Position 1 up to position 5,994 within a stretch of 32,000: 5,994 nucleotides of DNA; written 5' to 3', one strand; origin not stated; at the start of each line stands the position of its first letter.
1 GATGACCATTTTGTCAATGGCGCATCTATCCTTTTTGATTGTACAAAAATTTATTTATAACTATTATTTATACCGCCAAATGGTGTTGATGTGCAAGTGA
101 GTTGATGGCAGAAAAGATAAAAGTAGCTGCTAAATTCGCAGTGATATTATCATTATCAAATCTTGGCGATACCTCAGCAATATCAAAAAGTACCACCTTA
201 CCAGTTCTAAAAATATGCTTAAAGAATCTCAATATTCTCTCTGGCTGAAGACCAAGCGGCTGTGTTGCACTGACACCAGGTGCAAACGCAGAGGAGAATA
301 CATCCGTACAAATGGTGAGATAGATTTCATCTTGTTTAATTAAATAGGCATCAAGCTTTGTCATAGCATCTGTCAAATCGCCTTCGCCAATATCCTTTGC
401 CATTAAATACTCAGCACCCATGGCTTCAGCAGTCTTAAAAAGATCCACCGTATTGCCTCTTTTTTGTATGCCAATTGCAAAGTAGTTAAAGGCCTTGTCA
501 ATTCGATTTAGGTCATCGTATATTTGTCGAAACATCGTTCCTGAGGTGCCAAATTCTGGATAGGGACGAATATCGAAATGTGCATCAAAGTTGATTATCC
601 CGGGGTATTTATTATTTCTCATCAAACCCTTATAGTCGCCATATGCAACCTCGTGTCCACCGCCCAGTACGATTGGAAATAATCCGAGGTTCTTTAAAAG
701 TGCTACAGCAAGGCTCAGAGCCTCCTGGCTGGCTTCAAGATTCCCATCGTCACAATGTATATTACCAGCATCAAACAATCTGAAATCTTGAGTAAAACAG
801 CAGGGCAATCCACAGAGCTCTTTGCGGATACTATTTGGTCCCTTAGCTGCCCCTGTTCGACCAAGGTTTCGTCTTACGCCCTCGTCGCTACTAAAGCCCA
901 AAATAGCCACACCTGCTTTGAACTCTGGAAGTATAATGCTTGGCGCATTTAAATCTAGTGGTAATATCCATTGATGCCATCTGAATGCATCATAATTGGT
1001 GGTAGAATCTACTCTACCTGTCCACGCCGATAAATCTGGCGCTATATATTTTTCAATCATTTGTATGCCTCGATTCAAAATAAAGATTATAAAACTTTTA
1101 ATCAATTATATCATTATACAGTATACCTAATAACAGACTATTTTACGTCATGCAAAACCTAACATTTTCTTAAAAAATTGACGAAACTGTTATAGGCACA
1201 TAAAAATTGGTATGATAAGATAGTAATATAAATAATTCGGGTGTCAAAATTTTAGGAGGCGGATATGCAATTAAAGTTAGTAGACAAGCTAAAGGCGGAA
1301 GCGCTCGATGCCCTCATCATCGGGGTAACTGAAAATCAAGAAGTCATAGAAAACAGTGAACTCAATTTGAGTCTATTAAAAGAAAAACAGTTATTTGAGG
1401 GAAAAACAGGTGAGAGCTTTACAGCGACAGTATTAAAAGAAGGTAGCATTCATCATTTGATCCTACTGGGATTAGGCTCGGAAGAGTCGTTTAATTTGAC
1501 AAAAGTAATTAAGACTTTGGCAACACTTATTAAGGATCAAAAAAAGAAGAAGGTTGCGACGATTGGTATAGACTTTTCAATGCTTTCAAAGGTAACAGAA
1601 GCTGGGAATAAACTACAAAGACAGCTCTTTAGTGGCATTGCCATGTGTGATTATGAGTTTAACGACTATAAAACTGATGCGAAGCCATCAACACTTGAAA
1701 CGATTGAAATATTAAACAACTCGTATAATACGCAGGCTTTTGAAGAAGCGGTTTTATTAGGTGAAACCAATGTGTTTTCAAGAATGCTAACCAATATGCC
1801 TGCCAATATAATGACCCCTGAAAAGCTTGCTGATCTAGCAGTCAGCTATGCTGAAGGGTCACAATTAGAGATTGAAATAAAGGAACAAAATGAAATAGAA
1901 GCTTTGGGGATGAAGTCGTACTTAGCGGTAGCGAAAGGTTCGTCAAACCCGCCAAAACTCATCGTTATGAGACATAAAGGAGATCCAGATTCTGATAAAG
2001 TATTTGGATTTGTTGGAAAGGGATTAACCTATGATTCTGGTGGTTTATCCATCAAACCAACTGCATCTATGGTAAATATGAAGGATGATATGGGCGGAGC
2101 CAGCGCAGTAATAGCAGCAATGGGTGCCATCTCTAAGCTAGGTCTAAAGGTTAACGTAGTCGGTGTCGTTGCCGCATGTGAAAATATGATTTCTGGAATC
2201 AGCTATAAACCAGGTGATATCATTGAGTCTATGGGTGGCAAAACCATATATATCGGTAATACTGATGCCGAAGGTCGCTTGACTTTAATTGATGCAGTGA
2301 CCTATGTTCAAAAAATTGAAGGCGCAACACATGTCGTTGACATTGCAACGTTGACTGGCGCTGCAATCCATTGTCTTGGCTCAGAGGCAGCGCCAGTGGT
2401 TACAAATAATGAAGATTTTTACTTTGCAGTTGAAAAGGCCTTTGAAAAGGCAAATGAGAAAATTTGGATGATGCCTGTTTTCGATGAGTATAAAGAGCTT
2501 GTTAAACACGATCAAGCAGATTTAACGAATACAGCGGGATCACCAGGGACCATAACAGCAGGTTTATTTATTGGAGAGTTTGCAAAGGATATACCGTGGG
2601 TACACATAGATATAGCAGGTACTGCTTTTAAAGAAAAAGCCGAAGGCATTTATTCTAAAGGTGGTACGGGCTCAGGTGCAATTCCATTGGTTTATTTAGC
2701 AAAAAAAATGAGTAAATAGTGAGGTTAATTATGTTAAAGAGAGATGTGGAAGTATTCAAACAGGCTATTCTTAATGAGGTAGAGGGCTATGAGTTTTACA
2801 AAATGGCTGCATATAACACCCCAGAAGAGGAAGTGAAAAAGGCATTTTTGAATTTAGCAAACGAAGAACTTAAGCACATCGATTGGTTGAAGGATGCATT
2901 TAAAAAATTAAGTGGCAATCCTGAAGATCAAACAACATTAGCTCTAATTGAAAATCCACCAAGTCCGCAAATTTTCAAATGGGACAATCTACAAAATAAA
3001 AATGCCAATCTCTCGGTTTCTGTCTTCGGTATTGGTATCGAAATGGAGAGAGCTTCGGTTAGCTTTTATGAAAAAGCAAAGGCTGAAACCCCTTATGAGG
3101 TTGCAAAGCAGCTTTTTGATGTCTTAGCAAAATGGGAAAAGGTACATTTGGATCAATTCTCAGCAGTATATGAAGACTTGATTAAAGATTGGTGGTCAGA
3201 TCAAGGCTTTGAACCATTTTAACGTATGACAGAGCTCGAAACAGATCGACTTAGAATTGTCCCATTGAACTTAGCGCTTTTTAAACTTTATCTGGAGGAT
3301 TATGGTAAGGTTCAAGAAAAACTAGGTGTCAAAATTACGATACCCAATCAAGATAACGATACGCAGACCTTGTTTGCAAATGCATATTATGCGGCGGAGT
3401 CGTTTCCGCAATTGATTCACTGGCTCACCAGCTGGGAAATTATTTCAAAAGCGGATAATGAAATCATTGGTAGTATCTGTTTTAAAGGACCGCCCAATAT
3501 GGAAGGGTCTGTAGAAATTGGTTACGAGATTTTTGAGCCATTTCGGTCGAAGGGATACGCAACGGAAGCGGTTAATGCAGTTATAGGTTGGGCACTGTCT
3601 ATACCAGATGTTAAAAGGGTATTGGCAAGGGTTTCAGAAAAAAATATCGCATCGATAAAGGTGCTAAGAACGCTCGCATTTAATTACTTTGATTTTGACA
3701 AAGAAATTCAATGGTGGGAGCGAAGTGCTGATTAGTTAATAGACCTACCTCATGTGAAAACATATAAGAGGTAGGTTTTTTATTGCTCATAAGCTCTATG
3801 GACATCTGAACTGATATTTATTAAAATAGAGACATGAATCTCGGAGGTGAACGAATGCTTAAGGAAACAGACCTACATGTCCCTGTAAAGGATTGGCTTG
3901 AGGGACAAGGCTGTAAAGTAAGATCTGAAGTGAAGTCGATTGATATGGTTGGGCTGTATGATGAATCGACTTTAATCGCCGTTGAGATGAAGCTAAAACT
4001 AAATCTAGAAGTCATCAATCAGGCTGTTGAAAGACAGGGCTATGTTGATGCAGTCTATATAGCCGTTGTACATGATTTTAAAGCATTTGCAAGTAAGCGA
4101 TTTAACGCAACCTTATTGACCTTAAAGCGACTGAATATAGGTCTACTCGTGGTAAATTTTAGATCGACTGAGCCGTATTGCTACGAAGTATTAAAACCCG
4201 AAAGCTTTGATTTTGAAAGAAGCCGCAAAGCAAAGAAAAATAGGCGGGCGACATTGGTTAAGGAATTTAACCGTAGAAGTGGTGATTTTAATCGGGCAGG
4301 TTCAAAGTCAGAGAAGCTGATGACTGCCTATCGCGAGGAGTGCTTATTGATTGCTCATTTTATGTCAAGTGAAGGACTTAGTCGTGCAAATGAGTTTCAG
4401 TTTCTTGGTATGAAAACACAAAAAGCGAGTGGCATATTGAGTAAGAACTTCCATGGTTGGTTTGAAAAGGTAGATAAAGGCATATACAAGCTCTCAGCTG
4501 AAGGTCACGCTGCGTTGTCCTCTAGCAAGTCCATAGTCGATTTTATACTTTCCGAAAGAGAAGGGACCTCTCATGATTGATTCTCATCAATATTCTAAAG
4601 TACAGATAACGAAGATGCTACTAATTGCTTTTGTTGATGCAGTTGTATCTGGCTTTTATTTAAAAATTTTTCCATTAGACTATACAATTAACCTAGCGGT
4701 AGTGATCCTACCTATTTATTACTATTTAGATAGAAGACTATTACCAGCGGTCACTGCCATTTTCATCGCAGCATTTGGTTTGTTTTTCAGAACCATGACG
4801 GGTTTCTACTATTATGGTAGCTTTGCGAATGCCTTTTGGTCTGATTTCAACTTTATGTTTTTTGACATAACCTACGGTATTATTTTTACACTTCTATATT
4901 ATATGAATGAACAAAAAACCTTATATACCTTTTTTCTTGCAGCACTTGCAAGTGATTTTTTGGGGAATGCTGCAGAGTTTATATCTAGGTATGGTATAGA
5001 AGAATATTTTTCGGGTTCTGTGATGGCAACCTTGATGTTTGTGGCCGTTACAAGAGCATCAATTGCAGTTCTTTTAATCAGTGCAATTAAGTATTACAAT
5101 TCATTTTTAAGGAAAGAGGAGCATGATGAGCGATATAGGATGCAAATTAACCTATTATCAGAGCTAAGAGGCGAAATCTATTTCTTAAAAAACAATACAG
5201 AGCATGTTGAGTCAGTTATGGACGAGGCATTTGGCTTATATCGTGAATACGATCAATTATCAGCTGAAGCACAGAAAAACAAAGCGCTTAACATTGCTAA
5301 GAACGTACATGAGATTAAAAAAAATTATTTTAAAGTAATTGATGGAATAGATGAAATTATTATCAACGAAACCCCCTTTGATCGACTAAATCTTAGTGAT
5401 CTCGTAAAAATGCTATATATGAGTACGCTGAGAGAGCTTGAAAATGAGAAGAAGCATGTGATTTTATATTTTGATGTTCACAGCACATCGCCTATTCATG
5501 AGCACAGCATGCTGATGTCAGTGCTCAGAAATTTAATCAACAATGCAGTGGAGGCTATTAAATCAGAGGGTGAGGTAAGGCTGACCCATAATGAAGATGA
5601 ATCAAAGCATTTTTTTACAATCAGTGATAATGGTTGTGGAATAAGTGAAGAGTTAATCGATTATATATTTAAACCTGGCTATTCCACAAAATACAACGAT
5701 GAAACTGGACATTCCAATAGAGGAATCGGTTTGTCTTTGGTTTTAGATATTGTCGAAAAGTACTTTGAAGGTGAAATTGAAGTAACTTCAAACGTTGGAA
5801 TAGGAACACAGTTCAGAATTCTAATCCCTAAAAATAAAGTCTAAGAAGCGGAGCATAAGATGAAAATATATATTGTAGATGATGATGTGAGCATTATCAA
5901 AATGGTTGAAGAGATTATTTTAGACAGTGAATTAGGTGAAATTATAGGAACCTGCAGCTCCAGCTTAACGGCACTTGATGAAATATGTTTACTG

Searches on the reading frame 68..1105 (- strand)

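Call 82: search_protein_families(library=pfam, proteins=[window:68-1105:-], max_evalue=0.00001)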
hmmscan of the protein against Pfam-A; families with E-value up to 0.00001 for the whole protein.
window:68-1105:- (345 aa): 1 family
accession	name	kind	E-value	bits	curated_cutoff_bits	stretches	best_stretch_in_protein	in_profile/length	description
PF00491.26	Arginase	-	7.2e-55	186.9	22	1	65-333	2-277/280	Arginase family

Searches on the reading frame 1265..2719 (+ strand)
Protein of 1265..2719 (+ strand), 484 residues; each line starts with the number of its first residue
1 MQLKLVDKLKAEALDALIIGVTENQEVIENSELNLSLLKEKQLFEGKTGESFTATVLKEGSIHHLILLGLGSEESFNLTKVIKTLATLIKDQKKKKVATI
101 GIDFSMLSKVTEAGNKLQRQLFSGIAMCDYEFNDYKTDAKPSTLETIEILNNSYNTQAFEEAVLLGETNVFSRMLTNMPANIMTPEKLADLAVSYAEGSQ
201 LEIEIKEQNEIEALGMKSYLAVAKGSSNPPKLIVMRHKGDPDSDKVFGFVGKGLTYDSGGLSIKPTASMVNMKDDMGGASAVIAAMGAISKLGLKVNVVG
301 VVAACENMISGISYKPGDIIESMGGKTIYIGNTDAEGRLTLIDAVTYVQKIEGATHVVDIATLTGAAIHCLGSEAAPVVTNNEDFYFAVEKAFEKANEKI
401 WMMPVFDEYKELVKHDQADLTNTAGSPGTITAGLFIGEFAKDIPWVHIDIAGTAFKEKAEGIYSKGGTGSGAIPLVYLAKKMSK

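Call 82: search_protein_families(library=pfam, proteins=[window:1265-2719:+], max_evalue=0.00001)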
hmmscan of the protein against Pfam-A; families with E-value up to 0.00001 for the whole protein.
window:1265-2719:+ (484 aa): 2 families
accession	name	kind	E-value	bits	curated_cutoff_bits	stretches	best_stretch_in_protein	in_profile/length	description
PF00883.26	Peptidase_M17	-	5.2e-110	368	25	1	171-472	2-306/310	Cytosol aminopeptidase family, catalytic domain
PF02789.23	Peptidase_M17_N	-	2.8e-15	56.8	23.4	1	25-138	15-128/129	Cytosol aminopeptidase family, N-terminal domain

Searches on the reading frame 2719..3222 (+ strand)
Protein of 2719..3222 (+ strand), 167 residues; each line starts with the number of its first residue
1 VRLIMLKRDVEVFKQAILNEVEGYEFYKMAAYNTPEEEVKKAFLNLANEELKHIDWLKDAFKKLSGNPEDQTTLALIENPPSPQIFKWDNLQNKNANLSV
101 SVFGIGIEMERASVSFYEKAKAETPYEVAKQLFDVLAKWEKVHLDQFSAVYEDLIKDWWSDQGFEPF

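Call 82: search_protein_families(library=pfam, proteins=[window:2719-3222:+], max_evalue=0.00001)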
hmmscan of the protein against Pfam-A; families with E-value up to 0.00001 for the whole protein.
window:2719-3222:+ (167 aa): 2 families
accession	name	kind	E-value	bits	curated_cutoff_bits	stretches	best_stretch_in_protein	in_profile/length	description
PF02915.23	Rubrerythrin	-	1e-16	62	22.8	1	11-150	1-136/137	Rubrerythrin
PF09537.16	DUF2383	-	6.5e-06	26.7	30.8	0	11-75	4-68/111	Domain of unknown function (DUF2383)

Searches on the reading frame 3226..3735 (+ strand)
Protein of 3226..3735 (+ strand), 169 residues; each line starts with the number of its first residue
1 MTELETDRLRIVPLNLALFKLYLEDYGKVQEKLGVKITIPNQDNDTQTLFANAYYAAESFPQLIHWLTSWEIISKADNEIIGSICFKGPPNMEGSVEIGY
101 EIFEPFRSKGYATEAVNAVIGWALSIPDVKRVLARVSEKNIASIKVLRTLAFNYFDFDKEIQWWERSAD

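Call 82: search_protein_families(library=pfam, proteins=[window:3226-3735:+], max_evalue=0.00001)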
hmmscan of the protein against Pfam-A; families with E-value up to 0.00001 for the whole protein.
window:3226-3735:+ (169 aa): 2 families
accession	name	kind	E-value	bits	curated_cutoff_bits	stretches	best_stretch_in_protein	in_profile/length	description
PF13302.13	Acetyltransf_3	-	7.1e-19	69.3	25.4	1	37-152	28-137/138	Acetyltransferase (GNAT) domain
PF00583.31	Acetyltransf_1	-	3e-09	37.6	20.7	1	72-152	36-116/116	Acetyltransferase (GNAT) family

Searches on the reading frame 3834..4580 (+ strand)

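Call 82: search_protein_families(library=pfam, proteins=[window:3834-4580:+], max_evalue=0.00001)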
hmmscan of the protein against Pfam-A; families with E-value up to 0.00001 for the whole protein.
window:3834-4580:+ (248 aa): 1 family
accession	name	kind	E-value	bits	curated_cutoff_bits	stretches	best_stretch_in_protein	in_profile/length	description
PF09929.15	DUF2161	-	2e-29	102.6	27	1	105-227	1-118/118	Putative PD-(D/E)XK phosphodiesterase (DUF2161)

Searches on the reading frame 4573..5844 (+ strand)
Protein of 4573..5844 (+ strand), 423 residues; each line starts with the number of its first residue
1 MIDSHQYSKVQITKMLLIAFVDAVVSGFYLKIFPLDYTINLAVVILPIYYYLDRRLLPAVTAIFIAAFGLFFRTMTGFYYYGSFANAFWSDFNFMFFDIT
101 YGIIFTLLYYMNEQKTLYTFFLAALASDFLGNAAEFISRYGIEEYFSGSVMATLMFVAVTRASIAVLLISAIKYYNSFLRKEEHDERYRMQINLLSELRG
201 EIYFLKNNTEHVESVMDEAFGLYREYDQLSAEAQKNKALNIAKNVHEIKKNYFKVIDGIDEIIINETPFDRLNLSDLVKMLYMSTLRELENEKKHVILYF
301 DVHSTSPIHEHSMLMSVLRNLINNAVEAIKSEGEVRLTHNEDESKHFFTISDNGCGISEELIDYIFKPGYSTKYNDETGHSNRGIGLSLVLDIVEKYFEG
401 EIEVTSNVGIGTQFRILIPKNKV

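Call 82: search_protein_families(library=pfam, proteins=[window:4573-5844:+], max_evalue=0.00001)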
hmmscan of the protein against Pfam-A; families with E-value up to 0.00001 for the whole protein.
window:4573-5844:+ (423 aa): 3 families
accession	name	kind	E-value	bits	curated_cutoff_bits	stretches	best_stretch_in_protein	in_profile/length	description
PF02518.31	HATPase_c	-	7.4e-21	75.1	26.4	1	313-421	5-110/111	Histidine kinase-, DNA gyrase B-, and HSP90-like ATPase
PF13589.12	HATPase_c_3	-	2.8e-07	31.1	25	1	315-388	4-78/137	Histidine kinase-, DNA gyrase B-, and HSP90-like ATPase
PF14501.12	HATPase_c_5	-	1e-06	29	22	1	314-407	6-91/102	GHKL domain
